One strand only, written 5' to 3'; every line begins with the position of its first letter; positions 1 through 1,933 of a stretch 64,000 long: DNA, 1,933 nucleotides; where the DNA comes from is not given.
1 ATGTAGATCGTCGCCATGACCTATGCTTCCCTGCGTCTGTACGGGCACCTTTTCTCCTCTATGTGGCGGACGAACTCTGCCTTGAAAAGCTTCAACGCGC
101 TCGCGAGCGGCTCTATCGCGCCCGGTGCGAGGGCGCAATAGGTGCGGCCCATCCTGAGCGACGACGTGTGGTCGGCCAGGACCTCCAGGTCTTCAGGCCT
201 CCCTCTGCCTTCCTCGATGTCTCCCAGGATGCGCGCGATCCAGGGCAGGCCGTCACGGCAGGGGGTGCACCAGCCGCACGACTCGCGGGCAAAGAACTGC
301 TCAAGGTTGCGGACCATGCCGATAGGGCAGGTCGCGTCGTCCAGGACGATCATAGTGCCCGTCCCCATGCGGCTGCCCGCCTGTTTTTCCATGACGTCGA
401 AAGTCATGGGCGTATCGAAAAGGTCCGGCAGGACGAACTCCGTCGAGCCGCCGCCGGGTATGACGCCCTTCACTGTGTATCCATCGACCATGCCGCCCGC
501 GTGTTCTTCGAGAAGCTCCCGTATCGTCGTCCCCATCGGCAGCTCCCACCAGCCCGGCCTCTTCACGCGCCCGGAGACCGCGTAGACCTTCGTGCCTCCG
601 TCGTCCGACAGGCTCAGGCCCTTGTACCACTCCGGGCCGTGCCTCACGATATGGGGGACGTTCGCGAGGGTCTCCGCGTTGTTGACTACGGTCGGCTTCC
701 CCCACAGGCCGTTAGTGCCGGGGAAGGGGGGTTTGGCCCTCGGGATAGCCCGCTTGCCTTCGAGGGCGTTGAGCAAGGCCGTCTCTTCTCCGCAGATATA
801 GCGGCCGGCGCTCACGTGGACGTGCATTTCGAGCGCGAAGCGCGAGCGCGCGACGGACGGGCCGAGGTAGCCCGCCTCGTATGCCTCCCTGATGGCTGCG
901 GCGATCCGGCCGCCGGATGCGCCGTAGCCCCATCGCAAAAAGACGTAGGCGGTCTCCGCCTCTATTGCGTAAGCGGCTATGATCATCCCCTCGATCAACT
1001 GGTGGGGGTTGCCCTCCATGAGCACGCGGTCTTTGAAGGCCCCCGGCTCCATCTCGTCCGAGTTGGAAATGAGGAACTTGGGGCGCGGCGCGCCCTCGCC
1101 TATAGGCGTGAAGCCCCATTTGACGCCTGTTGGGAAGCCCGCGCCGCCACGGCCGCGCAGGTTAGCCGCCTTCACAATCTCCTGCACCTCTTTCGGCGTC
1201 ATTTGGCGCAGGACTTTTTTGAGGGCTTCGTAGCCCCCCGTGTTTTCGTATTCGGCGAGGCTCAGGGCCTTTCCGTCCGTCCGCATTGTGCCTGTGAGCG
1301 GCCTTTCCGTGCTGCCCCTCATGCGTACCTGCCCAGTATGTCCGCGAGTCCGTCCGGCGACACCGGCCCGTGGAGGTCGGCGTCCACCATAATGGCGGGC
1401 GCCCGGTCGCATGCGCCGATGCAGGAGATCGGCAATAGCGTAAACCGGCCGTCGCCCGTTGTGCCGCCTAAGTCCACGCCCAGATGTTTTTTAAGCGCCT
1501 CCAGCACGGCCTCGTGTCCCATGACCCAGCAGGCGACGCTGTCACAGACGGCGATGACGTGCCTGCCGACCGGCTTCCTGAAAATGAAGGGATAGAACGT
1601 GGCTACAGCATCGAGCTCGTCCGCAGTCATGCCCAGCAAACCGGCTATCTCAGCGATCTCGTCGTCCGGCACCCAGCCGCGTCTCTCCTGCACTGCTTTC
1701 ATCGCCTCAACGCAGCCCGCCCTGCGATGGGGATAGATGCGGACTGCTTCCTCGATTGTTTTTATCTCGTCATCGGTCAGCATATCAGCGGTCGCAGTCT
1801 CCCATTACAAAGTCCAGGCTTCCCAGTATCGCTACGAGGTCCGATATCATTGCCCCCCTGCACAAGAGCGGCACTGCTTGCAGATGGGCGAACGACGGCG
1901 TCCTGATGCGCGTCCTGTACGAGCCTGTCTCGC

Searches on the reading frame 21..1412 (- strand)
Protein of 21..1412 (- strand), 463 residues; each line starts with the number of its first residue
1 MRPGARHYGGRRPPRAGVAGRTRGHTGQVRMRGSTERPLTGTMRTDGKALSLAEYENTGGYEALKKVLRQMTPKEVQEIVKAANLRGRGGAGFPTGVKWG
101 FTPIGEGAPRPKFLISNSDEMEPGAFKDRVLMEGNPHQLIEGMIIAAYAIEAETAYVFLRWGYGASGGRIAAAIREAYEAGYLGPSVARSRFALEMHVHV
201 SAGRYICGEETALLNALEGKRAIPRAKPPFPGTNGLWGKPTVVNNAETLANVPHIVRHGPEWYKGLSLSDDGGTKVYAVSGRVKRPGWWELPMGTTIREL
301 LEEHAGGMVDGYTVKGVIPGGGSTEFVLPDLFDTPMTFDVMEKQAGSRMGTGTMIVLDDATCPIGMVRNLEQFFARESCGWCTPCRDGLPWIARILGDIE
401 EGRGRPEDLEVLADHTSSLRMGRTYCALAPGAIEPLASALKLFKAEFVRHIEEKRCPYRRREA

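Call 48: search_protein_families(library=pfam, proteins=[window:21-1412:-], max_evalue=0.001)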
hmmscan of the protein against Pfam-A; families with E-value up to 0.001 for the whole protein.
window:21-1412:- (463 aa): 4 families
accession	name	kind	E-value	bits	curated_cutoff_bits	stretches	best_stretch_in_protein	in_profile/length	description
PF01512.22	Complex1_51K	-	4.5e-43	147.2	31.2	1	80-254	1-150/150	Nuo51 FMN-binding domain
PF10589.14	NADH_4Fe-4S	-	1.4e-25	89.4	23.5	1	366-450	2-85/85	NADH-ubiquinone oxidoreductase-F iron-sulfur binding region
PF10531.15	SLBB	-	3.2e-10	40.1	27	1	276-312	1-37/55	SLBB domain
PF22461.2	SLBB_2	-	6e-08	33.1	27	1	277-328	3-55/79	SLBB domain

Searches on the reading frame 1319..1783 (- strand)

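Call 48: search_protein_families(library=pfam, proteins=[window:1319-1783:-], max_evalue=0.001)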
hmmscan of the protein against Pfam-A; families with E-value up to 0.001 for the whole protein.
window:1319-1783:- (154 aa): 1 family
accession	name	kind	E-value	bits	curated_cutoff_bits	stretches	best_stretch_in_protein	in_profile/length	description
PF01257.25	2Fe-2S_thioredx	-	1.3e-45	155.3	24.8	1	10-153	1-144/145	Thioredoxin-like [2Fe-2S] ferredoxin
